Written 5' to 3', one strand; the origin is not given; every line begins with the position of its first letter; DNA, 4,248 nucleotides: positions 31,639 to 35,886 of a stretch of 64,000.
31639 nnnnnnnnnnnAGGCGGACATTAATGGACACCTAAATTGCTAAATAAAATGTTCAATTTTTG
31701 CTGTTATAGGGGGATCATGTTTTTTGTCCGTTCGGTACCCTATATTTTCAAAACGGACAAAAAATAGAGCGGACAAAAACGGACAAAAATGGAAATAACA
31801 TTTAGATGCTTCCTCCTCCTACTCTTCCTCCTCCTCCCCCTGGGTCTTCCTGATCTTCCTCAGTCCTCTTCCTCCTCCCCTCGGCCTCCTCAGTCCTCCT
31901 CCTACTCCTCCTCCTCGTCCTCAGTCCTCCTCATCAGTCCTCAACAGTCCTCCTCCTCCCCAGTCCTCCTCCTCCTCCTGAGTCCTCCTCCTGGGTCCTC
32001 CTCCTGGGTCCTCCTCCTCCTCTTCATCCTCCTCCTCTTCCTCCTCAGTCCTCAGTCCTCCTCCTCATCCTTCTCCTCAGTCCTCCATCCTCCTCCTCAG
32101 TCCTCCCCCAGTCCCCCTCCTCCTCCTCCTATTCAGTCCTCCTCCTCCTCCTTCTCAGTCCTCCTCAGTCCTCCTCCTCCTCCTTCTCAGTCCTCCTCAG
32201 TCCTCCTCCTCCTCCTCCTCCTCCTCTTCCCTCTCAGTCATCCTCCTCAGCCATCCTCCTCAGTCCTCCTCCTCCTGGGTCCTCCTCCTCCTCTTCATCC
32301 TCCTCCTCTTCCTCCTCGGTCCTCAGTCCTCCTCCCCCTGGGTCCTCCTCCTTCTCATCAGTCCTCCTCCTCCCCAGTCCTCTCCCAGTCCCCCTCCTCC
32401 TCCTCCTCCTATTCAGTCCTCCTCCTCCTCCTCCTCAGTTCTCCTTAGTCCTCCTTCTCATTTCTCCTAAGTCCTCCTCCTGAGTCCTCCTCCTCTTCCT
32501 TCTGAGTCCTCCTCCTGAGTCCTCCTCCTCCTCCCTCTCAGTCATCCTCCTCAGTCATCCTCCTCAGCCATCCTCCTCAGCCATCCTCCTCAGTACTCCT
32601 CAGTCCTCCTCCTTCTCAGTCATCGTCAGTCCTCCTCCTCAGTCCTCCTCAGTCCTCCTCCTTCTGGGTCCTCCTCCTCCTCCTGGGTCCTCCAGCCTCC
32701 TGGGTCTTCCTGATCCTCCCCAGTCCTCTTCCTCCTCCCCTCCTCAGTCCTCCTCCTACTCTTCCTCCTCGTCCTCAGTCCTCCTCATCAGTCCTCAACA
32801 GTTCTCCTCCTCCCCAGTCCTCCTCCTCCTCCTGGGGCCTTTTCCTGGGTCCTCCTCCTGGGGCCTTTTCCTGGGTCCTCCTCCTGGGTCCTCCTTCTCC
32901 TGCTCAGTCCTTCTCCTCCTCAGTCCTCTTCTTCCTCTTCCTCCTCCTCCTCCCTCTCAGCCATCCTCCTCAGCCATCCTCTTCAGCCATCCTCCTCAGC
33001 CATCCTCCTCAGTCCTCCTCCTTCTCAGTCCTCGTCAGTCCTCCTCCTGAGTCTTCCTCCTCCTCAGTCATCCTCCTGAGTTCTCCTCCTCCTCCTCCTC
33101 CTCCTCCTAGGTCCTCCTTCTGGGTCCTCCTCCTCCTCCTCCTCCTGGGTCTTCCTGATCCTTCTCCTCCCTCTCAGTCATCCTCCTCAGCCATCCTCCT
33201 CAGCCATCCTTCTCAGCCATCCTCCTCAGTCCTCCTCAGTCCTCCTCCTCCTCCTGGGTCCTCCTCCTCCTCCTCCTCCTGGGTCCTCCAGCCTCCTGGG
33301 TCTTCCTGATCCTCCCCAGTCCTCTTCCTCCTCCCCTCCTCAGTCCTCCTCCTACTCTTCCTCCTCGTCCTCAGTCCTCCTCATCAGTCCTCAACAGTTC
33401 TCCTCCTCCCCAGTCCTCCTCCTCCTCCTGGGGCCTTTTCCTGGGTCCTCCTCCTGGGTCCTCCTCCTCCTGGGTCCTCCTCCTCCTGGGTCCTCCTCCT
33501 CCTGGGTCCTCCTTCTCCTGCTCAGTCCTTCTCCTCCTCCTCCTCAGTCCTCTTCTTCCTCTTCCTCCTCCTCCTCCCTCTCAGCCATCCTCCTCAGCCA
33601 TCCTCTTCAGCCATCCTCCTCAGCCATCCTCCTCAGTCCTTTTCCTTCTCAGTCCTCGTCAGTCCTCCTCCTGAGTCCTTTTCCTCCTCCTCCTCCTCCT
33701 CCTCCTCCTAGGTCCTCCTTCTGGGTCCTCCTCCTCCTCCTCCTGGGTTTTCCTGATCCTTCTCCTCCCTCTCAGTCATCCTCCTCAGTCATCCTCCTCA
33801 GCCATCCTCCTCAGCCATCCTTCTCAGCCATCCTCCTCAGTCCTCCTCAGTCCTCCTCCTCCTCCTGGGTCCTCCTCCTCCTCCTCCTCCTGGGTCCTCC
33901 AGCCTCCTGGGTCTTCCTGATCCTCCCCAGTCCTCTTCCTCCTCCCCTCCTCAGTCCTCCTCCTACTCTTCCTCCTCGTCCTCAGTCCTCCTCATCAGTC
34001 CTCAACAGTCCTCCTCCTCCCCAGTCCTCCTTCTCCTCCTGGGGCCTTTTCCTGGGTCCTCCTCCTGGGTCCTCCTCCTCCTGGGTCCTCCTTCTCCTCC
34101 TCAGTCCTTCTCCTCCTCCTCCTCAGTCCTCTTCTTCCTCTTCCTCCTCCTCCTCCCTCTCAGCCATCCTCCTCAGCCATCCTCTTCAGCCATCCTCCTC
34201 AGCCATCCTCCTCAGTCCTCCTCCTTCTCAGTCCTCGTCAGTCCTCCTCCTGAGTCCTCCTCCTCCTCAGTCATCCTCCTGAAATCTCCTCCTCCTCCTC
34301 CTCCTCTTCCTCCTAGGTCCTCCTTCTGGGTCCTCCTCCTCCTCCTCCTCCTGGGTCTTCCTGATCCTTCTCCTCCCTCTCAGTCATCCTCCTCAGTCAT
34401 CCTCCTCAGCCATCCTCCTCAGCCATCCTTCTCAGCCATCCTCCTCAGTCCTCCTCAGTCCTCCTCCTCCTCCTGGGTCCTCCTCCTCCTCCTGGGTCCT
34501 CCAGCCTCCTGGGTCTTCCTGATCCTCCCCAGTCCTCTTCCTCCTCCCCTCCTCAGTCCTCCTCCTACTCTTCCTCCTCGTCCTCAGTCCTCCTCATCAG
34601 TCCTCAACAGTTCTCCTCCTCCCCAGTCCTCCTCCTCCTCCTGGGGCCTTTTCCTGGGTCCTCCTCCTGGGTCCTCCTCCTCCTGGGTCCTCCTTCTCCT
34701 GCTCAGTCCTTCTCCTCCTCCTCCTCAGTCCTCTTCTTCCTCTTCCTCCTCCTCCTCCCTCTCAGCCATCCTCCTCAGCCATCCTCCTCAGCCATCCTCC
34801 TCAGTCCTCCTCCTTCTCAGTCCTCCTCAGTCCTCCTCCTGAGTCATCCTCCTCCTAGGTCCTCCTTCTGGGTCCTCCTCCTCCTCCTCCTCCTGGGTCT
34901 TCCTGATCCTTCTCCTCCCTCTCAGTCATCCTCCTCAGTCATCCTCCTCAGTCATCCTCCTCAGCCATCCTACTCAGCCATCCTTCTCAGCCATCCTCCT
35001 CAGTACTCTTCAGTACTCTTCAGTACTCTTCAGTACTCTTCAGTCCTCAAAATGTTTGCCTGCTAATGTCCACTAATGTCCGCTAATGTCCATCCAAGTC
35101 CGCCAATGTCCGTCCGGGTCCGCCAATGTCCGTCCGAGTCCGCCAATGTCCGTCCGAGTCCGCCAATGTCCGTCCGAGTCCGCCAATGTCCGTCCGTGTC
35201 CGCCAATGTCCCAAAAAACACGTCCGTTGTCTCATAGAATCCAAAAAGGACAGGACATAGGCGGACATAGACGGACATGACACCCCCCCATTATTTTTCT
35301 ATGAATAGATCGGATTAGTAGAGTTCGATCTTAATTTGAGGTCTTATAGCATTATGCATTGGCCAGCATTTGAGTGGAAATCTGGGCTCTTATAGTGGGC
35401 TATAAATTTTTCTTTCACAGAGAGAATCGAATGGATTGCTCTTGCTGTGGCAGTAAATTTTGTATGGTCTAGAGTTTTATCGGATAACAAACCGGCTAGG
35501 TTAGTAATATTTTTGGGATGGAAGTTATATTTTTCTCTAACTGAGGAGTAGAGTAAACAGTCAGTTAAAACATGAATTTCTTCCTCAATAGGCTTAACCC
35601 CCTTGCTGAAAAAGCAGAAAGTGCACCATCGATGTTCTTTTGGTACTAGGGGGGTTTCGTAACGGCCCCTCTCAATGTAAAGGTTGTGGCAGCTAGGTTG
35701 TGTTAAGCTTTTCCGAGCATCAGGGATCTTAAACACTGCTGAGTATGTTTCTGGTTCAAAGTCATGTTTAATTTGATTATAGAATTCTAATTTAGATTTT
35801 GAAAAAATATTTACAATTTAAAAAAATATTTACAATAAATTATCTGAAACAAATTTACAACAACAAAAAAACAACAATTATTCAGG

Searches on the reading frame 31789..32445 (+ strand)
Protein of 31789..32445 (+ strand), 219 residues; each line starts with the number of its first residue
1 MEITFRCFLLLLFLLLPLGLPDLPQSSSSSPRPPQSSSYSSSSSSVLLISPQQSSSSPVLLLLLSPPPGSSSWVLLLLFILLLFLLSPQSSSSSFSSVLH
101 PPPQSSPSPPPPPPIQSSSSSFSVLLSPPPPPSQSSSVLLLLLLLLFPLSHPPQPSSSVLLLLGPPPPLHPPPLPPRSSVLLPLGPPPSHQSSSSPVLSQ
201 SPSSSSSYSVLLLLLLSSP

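Call 73: search_protein_representatives(protein=window:31789-32445:+)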
Query: 219 residues. Proteins with E-value up to 0.001 (for the whole library): 1; up to 1e-10: 0; up to 1e-30: 0. The best 1 are listed.
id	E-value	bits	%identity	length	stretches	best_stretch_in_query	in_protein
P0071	7.0e-04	35.6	31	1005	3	107-213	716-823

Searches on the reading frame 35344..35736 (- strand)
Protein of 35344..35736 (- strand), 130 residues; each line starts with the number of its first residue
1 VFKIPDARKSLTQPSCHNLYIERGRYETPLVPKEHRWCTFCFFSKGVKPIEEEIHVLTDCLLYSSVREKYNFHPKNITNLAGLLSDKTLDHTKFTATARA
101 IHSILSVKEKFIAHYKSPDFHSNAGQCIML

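Call 15: find_homologous_proteins(query=window:35344-35736:-)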
Query window:35344-35736:- (130 aa): 22 proteins with E <= 0.001 among 28 candidates.
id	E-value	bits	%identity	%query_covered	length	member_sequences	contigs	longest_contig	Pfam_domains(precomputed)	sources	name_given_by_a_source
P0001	5.0e-69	248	83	100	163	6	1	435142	-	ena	-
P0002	1.4e-65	237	82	100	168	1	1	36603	-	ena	-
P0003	5.5e-64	232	77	100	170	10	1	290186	-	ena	-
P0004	1.8e-57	211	72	100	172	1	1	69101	-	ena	-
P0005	5.3e-56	206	72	100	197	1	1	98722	-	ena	-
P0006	4.0e-51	190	64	100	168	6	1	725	-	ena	-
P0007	4.3e-49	184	62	100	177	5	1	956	-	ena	-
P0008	8.4e-46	173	60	99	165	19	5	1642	-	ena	-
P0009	1.1e-45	173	62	95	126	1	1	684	-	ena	-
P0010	3.8e-45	171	60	99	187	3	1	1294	-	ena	-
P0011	6.9e-42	161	58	98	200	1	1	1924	-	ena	-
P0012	1.0e-39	154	81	68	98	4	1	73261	-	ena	-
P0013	1.5e-38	150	74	78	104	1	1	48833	-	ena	-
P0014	8.7e-38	147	52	98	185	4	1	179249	-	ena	-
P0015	1.2e-35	140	63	78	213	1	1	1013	-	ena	-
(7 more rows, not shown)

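Call 16: search_protein_families(library=pfam, proteins=[window:35344-35736:-], max_evalue=0.01)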
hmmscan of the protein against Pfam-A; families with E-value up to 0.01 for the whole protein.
window:35344-35736:- (130 aa): 0 families

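Call 18: find_encoding_contigs(protein=P0001, flank=6000, max_places=6)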
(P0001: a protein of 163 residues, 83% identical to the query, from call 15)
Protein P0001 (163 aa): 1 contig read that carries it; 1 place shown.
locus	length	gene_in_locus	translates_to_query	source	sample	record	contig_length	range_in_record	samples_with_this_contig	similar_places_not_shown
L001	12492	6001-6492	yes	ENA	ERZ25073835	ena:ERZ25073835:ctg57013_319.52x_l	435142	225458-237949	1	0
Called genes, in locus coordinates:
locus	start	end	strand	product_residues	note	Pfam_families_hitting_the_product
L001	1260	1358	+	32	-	-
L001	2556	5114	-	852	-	-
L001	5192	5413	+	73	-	-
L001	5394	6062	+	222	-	-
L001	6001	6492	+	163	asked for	-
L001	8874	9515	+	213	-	-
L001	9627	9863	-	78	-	-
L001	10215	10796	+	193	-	-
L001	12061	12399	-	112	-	-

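Call 19: find_encoding_contigs(protein=P0003, flank=6000, max_places=6)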
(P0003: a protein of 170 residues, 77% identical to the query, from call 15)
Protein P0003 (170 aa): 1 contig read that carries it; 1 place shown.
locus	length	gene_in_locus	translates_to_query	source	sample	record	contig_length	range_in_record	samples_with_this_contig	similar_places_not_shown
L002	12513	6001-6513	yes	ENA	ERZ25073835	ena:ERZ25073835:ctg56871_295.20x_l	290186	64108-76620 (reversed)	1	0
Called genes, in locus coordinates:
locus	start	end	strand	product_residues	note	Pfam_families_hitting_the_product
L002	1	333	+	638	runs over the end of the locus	PF00005:ABC_tran, PF02463:SMC_N (faint), PF13304:AAA_21 (weak), PF19055:ABC2_membrane_7 (faint), PF01061:ABC2_membrane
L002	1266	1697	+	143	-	-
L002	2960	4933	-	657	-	PF00005:ABC_tran, PF02463:SMC_N (faint), PF13304:AAA_21 (weak), PF01061:ABC2_membrane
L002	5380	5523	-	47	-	-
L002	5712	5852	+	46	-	-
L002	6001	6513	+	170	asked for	-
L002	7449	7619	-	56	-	-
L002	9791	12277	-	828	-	-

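Call 60: find_homologous_proteins(query=L001:5376-6059:+, max_evalue=0.00001)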
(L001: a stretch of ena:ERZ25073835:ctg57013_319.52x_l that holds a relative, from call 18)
Query L001:5376-6059:+ (228 aa): 37 proteins with E <= 0.00001 among 206 candidates.
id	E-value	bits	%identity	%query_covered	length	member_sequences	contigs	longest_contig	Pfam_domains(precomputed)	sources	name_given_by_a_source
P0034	9.1e-115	400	93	83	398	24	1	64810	PF00078.33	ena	-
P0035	2.9e-95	336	91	71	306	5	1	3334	PF00078.33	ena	-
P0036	3.7e-94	333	74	83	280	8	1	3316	PF00078.33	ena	-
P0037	5.8e-82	293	71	79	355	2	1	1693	-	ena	-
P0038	8.4e-79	283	80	70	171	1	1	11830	-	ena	-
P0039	3.0e-76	274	62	83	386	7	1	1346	-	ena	-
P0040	3.4e-74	268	66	73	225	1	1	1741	-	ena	-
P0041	5.6e-71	257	65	73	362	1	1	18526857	-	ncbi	ncbi:hypothetical protein ACHWQZ_G009135 [Mnemiopsis leidyi]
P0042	5.7e-68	247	64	73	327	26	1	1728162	-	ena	-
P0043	2.9e-67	245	56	86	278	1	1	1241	-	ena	-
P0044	4.1e-67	244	64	73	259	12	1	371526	-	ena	-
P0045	3.0e-64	235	54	84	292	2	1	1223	-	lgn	-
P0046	3.6e-61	225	57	83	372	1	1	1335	-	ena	-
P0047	8.0e-59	217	54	81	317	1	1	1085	-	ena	-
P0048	2.4e-54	203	70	54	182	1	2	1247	-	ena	-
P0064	9.3e-23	99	91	25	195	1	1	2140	PF00078.33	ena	-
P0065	9.2e-22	96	80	27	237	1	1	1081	PF00078.33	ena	-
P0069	2.8e-8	52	94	15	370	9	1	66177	PF00078.33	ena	-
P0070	3.1e-8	52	63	25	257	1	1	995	PF00078.33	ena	-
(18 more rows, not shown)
